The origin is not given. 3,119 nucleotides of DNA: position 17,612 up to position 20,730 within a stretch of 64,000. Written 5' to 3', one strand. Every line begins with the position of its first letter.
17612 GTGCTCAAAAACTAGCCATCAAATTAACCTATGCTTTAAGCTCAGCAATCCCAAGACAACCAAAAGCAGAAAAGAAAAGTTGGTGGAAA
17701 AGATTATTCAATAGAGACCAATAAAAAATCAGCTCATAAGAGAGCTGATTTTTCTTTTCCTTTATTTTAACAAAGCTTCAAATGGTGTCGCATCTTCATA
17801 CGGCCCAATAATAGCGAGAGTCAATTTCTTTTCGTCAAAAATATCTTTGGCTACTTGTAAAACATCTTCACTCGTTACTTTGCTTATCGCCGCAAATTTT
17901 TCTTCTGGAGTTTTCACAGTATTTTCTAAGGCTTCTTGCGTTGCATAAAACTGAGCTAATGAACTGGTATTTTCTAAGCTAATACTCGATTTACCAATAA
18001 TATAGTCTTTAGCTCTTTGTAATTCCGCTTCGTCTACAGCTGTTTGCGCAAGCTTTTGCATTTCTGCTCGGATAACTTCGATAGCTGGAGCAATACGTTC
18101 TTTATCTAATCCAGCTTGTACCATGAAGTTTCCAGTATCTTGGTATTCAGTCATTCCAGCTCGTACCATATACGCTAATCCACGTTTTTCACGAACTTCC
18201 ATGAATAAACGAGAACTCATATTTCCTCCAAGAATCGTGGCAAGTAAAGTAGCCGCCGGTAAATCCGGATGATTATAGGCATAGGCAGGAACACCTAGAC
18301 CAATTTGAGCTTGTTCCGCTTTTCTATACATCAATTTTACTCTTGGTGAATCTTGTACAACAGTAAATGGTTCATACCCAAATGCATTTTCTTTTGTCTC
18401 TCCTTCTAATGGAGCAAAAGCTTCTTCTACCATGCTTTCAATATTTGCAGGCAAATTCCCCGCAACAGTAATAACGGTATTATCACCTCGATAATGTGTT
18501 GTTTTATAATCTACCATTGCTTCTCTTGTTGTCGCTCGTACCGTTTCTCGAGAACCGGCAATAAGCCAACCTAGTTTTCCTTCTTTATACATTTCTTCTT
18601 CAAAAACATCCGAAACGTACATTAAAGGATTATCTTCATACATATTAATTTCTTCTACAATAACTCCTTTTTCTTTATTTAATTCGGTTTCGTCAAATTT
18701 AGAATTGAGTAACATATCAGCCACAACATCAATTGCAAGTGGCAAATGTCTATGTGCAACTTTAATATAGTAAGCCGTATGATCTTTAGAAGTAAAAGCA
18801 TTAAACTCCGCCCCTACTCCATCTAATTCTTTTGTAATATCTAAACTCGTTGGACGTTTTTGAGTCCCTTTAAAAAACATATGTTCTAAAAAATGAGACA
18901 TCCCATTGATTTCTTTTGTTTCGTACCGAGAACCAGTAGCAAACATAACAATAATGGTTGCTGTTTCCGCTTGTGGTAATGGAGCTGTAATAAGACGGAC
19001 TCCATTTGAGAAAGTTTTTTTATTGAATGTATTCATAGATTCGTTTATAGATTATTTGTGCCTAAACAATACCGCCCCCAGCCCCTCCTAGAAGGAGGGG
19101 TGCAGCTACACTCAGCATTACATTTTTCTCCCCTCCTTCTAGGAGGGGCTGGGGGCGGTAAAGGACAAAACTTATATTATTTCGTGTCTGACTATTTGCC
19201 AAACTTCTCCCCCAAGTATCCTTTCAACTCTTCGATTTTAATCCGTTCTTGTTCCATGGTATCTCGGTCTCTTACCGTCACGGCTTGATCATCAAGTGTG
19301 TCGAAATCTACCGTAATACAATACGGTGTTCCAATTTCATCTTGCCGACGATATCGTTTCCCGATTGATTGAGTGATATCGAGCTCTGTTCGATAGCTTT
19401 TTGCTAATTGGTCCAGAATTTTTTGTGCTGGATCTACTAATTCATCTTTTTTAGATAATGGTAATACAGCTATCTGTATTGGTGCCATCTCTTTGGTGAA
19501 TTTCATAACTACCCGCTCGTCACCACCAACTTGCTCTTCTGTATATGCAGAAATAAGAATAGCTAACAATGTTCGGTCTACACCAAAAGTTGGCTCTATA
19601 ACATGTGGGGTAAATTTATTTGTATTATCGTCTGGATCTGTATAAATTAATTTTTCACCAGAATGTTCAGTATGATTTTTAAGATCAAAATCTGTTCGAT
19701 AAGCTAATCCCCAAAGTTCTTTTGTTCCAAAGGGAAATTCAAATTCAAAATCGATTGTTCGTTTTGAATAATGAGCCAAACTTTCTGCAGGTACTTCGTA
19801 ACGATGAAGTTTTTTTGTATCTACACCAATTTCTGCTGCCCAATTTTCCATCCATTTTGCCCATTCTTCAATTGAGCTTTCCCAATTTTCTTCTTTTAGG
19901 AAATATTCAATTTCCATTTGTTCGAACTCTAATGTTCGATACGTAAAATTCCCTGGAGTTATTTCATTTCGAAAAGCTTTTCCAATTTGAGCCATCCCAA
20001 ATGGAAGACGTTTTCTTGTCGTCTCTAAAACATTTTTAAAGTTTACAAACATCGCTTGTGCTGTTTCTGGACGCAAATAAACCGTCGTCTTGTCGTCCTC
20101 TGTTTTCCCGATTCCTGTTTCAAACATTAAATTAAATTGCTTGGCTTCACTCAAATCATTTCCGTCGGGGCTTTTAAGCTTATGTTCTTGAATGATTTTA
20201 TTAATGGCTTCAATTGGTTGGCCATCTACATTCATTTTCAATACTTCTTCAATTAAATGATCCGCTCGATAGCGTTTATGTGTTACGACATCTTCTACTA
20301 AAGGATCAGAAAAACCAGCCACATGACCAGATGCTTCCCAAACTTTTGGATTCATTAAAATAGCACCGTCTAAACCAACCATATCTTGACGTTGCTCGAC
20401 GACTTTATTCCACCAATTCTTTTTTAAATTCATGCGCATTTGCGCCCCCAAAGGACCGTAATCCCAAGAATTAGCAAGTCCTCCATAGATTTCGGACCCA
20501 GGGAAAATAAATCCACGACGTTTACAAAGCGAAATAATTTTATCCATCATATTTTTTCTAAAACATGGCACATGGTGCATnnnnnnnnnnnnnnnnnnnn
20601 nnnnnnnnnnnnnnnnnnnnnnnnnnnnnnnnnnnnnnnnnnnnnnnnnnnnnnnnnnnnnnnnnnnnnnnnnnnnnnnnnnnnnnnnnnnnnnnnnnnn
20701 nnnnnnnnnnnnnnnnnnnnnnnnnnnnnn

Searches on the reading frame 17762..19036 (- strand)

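Call 109: search_protein_families(library=pfam, proteins=[window:17762-19036:-], max_evalue=0.001)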
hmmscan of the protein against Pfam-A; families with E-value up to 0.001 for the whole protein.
window:17762-19036:- (424 aa): 2 families
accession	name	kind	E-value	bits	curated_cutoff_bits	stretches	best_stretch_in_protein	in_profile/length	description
PF00675.25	Peptidase_M16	-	3e-40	138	22.3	1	18-157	5-143/149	Insulinase (Peptidase family M16)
PF05193.26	Peptidase_M16_C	-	3.5e-39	135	23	1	170-344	3-179/181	Peptidase M16 inactive domain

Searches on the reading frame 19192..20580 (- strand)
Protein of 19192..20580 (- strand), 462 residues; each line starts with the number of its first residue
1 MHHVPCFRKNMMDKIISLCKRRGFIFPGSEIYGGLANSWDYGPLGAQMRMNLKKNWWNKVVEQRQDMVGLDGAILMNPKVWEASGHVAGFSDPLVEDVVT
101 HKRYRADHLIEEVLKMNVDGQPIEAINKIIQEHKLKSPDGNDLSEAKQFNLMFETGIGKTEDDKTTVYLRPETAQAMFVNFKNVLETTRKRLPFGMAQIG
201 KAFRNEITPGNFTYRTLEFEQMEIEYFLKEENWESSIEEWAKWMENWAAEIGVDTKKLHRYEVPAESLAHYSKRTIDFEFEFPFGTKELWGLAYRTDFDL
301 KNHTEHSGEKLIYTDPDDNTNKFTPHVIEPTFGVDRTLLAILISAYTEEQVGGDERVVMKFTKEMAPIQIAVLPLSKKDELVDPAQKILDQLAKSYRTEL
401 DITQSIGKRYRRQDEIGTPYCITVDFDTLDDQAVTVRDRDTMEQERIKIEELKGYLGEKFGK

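Call 109: search_protein_families(library=pfam, proteins=[window:19192-20580:-], max_evalue=0.001)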
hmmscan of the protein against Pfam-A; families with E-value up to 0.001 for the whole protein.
window:19192-20580:- (462 aa): 2 families
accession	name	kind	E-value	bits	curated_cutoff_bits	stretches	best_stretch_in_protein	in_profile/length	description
PF03129.25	HGTP_anticodon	-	4.9e-23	81.5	21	1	369-458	1-93/94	Anticodon binding domain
PF00587.30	tRNA-synt_2b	-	1.9e-12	48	29.3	1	160-342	3-176/179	tRNA synthetase class II core domain (G, H, P, S and T)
